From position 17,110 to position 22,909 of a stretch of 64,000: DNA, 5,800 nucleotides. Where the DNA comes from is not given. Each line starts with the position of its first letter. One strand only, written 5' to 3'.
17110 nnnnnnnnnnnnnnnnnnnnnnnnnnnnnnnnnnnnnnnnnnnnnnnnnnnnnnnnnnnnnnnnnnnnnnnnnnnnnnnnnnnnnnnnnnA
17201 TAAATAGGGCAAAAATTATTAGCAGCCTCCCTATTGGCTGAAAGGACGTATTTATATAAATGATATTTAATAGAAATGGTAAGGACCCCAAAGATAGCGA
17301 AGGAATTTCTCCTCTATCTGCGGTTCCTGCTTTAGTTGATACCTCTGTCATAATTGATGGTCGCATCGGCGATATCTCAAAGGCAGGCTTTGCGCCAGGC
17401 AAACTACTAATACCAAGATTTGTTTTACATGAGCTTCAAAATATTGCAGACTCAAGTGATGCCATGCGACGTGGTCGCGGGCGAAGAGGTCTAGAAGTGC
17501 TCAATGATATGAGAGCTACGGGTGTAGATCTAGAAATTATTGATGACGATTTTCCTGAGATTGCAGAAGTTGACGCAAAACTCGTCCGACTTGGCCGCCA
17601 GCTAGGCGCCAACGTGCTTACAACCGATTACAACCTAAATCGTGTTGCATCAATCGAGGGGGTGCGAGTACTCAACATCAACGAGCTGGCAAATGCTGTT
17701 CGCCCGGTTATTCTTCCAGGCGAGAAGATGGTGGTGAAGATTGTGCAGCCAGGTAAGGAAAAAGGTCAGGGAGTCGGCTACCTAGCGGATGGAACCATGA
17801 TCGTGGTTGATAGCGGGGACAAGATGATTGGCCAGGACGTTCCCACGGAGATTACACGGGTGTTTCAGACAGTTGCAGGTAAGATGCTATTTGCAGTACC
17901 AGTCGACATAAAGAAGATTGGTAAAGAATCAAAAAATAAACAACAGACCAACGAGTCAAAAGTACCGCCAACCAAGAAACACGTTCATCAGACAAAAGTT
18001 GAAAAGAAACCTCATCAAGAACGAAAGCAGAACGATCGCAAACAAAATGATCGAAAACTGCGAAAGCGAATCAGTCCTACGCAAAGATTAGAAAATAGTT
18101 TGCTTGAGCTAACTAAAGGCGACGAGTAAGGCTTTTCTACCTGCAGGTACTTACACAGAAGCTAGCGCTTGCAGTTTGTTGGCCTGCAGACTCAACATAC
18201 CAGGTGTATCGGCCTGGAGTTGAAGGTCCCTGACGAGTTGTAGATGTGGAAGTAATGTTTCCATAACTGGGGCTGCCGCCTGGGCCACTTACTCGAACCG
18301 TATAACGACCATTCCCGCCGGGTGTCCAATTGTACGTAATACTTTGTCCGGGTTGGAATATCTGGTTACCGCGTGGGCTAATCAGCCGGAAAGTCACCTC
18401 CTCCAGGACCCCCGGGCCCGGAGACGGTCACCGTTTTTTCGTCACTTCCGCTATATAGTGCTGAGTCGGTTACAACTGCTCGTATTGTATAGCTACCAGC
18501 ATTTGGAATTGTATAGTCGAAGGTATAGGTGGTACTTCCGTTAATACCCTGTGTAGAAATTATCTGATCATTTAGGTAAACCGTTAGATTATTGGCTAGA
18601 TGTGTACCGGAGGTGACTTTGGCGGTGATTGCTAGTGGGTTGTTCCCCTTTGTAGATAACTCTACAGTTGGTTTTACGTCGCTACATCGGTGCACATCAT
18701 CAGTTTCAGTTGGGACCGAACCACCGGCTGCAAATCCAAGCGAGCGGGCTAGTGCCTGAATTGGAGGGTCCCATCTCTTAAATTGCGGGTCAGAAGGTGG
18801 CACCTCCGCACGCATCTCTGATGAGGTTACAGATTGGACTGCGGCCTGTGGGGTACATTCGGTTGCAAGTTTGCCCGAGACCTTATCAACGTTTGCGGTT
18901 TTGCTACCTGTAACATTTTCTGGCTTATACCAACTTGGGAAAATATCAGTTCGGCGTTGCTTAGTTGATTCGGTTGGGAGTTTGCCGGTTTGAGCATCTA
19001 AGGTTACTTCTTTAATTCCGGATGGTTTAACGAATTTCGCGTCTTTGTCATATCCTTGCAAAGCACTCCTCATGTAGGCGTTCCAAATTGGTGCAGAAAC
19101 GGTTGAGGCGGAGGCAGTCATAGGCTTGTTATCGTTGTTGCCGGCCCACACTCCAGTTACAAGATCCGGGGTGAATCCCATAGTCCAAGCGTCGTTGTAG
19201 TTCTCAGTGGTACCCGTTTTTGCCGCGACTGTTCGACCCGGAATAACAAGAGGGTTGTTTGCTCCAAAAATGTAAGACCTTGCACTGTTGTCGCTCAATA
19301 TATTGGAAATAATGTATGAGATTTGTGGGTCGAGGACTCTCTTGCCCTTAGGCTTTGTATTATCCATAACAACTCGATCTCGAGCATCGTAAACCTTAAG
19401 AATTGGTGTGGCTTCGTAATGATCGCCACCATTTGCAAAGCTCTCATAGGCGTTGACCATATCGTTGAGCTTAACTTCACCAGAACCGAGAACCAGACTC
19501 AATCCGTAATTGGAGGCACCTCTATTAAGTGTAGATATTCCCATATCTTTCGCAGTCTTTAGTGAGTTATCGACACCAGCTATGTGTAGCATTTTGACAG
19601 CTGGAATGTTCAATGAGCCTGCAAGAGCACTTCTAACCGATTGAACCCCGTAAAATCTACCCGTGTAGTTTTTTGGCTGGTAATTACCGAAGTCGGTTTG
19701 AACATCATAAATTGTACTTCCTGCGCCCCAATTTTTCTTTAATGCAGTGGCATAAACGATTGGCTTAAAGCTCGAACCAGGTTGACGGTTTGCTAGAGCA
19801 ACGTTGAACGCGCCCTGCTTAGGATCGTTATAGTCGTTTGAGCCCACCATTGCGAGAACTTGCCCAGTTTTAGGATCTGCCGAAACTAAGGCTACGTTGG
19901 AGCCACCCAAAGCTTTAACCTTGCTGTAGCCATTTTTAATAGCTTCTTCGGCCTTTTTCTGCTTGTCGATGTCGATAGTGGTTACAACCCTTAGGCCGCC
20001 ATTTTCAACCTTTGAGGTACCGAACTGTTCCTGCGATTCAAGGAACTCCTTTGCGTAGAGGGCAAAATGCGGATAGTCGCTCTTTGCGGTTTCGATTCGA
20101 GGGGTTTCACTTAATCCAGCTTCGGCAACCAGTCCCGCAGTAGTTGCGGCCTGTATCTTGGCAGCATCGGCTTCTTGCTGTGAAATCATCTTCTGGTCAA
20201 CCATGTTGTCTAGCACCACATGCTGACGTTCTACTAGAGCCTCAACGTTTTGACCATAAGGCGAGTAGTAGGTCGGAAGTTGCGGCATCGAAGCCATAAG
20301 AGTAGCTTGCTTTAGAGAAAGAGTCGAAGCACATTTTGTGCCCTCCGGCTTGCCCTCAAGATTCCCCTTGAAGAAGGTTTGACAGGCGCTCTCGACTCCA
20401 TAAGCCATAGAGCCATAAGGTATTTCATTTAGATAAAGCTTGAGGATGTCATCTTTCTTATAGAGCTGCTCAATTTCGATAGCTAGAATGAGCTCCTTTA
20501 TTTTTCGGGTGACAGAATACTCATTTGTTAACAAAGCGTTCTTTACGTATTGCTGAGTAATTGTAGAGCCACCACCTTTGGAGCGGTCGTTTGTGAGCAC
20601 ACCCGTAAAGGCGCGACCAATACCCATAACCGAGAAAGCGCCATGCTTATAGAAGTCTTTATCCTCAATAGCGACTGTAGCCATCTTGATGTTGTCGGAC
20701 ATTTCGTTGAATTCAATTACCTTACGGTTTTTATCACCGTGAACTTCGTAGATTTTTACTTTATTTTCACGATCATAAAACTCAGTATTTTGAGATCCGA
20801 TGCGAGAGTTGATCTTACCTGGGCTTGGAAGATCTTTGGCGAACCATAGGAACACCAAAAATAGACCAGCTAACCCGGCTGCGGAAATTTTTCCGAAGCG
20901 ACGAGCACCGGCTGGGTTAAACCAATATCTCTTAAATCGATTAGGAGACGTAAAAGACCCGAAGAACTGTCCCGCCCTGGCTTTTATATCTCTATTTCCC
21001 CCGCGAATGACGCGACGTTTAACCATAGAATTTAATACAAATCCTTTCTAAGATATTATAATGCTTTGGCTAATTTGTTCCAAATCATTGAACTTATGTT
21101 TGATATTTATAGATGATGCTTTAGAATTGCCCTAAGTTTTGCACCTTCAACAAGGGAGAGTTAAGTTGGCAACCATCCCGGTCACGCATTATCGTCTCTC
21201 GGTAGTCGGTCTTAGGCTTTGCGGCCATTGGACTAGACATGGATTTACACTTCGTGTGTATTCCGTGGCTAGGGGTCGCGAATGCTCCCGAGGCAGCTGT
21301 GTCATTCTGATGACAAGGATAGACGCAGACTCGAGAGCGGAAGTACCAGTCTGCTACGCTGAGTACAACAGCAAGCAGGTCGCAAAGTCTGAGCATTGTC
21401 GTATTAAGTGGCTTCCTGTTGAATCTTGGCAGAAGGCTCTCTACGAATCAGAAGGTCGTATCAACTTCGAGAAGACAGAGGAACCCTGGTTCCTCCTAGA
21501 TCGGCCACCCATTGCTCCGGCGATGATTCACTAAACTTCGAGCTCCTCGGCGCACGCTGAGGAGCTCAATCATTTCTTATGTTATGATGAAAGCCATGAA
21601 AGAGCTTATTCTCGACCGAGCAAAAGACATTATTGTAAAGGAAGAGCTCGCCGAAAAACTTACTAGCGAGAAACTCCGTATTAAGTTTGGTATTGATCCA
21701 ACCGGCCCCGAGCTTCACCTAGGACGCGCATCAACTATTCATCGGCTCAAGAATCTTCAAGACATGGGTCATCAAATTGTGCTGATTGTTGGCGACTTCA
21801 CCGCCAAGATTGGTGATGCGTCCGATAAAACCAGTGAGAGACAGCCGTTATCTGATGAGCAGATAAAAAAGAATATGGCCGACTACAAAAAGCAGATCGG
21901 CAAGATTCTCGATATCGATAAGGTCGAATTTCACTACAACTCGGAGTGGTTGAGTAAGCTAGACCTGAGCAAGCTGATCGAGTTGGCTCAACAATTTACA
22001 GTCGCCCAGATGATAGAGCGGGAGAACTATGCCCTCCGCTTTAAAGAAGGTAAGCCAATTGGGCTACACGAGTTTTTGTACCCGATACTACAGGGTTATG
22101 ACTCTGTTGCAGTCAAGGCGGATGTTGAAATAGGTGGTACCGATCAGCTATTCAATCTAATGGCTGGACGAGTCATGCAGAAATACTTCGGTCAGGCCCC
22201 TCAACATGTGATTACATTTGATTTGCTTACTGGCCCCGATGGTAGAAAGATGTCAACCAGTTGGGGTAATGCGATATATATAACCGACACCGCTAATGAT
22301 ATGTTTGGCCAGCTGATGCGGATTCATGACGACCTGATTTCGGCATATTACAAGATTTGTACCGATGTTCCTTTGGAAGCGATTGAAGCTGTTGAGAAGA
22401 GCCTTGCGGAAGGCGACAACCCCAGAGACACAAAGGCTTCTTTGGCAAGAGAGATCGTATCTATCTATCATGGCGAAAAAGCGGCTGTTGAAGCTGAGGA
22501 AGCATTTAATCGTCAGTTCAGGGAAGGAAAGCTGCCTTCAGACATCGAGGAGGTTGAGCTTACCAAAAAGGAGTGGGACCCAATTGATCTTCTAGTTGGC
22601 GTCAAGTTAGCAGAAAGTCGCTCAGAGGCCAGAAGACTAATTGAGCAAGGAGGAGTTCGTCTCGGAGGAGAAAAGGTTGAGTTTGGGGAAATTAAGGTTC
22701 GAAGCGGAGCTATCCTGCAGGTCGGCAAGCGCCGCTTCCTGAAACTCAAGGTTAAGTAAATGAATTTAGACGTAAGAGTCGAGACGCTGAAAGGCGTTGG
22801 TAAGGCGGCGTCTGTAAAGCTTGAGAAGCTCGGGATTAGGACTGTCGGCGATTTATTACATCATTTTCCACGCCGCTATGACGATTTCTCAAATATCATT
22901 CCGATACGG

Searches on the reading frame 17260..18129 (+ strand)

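Call 11: search_protein_families(library=pfam, proteins=[window:17260-18129:+], max_evalue=0.1)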
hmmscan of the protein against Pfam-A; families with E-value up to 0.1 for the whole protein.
window:17260-18129:+ (289 aa): 5 families
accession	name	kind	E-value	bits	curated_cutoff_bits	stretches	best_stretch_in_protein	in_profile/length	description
PF01850.27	PIN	-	0.00011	23.2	23.6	1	25-130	2-118/120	PIN domain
PF01938.26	TRAM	-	0.0068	16.7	21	1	153-201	4-51/61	TRAM domain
PF13638.12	PIN_4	-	0.036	14.8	21.9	0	26-83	3-61/132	PIN domain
PF18477.7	PIN_9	-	0.054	14.2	26.3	0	48-139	30-112/116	PIN like domain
PF06459.17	RR_TM4-6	-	0.085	13.1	25.1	0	186-270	56-144/277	Ryanodine Receptor TM 4-6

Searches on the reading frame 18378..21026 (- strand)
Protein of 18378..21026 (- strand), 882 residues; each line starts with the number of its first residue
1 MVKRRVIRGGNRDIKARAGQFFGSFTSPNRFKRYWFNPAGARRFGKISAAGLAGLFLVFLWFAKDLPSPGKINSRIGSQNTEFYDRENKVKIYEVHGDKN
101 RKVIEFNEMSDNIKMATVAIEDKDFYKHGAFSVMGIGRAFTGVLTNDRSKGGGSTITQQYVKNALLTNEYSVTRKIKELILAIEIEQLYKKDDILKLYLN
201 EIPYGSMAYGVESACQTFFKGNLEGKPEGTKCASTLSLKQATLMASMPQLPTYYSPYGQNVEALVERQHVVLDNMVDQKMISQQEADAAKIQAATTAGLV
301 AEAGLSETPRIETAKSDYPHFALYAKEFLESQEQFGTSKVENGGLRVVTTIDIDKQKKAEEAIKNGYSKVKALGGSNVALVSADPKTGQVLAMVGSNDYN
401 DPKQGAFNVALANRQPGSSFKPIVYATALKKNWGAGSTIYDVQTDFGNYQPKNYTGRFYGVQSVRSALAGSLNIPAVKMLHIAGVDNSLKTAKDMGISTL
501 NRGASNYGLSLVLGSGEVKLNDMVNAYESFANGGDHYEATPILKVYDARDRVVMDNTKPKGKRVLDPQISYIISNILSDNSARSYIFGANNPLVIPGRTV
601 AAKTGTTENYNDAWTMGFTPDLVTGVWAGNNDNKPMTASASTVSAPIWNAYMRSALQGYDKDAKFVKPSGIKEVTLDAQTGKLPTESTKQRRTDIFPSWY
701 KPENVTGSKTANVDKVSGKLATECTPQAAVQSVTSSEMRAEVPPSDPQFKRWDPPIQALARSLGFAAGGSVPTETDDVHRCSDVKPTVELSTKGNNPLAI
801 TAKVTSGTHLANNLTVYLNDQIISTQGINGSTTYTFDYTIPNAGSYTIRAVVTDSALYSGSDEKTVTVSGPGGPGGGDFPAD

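Call 11: search_protein_families(library=pfam, proteins=[window:18378-21026:-], max_evalue=0.1)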
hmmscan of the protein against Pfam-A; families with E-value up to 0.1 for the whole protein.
window:18378-21026:- (882 aa): 4 families
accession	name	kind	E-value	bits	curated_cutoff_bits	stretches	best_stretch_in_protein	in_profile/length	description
PF00912.28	Transgly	-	6.6e-52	176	27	1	92-275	5-177/178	Transglycosylase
PF00905.27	Transpeptidase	-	1e-23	84.5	22.1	1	380-652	3-298/299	Penicillin binding protein transpeptidase domain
PF16640.11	Big_3_5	-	0.03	15.3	35.5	1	793-868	9-85/88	Bacterial Ig-like domain (group 3)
PF18887.5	MBG_3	-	0.067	13.7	25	0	825-868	25-68/72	MBG domain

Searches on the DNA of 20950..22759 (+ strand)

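Call 4: search_rna_families(source=window, start=20950, end=21700, threshold=evalue, max_evalue=10, show_alignments=4)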
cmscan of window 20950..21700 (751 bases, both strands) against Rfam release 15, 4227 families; matches with E-value up to 10: 5.
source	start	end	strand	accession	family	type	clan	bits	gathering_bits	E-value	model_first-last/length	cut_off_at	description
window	21556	21604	+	RF01125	sR4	Gene; snRNA; snoRNA; CD-box;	-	20.7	50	0.028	1-56/56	no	Small nucleolar RNA sR4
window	21556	21620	+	RF01147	sR12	Gene; snRNA; snoRNA; CD-box;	-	16.4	38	0.68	1-52/52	no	Small nucleolar RNA sR12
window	21515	21565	+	RF00087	SNORD26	Gene; snRNA; snoRNA; CD-box;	CL00050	16.1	44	2.2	1-76/76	no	Small nucleolar RNA SNORD26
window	21549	21605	+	RF01129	sR44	Gene; snRNA; snoRNA; CD-box;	-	11.8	45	3.9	1-55/55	no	Small nucleolar RNA sR44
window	21543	21614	-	RF02456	Diantho_3_UTR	Cis-reg;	-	11.4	100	3.5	128-201/205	no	Dianthovirus RNA2 3'UTR stem loops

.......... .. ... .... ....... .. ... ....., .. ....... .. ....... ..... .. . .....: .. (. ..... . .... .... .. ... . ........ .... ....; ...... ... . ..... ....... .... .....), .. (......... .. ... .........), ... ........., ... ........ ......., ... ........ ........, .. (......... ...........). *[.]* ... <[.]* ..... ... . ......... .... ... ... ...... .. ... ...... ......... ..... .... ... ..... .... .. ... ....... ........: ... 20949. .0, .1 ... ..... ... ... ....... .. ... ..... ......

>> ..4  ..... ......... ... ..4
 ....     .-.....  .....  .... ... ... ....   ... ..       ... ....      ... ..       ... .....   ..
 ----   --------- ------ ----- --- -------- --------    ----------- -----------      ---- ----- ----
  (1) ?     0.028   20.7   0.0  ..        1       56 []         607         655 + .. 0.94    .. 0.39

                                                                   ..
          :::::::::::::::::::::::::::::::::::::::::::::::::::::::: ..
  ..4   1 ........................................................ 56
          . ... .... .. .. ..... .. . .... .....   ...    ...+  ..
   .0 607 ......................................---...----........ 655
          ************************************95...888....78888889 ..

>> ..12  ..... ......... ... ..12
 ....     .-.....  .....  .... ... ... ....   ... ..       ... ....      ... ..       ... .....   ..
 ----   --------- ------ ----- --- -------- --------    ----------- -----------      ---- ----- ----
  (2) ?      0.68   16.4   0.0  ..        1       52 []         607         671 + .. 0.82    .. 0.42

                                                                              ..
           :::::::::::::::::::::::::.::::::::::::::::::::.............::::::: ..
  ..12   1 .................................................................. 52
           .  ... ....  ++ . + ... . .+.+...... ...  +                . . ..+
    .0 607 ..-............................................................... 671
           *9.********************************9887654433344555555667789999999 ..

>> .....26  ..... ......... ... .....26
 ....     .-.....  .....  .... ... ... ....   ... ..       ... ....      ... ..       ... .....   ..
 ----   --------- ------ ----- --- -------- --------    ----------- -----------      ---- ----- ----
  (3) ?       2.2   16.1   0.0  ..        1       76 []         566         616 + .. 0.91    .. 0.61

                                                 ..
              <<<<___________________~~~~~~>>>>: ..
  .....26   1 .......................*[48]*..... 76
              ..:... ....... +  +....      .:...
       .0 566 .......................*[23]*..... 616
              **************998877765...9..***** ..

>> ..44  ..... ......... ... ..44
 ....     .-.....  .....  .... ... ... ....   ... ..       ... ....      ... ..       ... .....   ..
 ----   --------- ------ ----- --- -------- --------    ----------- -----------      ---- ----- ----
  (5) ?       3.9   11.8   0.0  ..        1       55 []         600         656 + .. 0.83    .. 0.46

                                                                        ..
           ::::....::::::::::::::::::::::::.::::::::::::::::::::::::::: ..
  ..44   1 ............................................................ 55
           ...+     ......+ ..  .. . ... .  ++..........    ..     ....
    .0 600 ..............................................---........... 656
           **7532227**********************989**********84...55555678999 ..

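Call 62: search_rna_families(sources=[L002, L003, L004, L005, L006, L007, L008, L009, L010, L011, L012, L013, L016], threshold=gathering)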
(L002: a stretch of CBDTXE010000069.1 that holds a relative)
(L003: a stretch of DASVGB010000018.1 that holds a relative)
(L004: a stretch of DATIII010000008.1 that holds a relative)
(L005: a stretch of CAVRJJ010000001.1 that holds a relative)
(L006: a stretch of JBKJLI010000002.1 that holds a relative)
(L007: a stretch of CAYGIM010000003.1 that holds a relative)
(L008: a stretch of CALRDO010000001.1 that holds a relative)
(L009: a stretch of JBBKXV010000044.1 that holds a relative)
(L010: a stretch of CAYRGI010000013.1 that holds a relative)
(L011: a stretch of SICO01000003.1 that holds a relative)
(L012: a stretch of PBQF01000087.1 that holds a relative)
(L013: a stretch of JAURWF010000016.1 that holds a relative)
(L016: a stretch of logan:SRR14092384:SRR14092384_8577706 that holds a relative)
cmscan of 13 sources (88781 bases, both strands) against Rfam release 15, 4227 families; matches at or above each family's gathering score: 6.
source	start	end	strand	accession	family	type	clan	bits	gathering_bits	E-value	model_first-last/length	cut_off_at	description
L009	3520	3591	+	RF00005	tRNA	Gene; tRNA;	CL00001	73.3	29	5.5e-14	1-71/71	no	tRNA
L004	9093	9173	+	RF00005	tRNA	Gene; tRNA;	CL00001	60.3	29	2e-10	1-71/71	no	tRNA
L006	8673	8755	+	RF00005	tRNA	Gene; tRNA;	CL00001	59.1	29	4.4e-10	1-71/71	no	tRNA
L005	8669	8751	+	RF00005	tRNA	Gene; tRNA;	CL00001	59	29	4.7e-10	1-71/71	no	tRNA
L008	8584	8667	+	RF00005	tRNA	Gene; tRNA;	CL00001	55.1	29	5.5e-09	1-71/71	no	tRNA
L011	8583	8666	+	RF00005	tRNA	Gene; tRNA;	CL00001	55.1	29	5.5e-09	1-71/71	no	tRNA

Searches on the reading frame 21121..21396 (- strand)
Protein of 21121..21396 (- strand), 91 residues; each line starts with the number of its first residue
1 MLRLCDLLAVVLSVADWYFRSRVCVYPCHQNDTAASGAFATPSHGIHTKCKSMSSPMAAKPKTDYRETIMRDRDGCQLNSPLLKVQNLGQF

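Call 11: search_protein_families(library=pfam, proteins=[window:21121-21396:-], max_evalue=0.1)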
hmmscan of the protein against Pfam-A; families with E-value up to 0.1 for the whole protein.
window:21121-21396:- (91 aa): 0 families
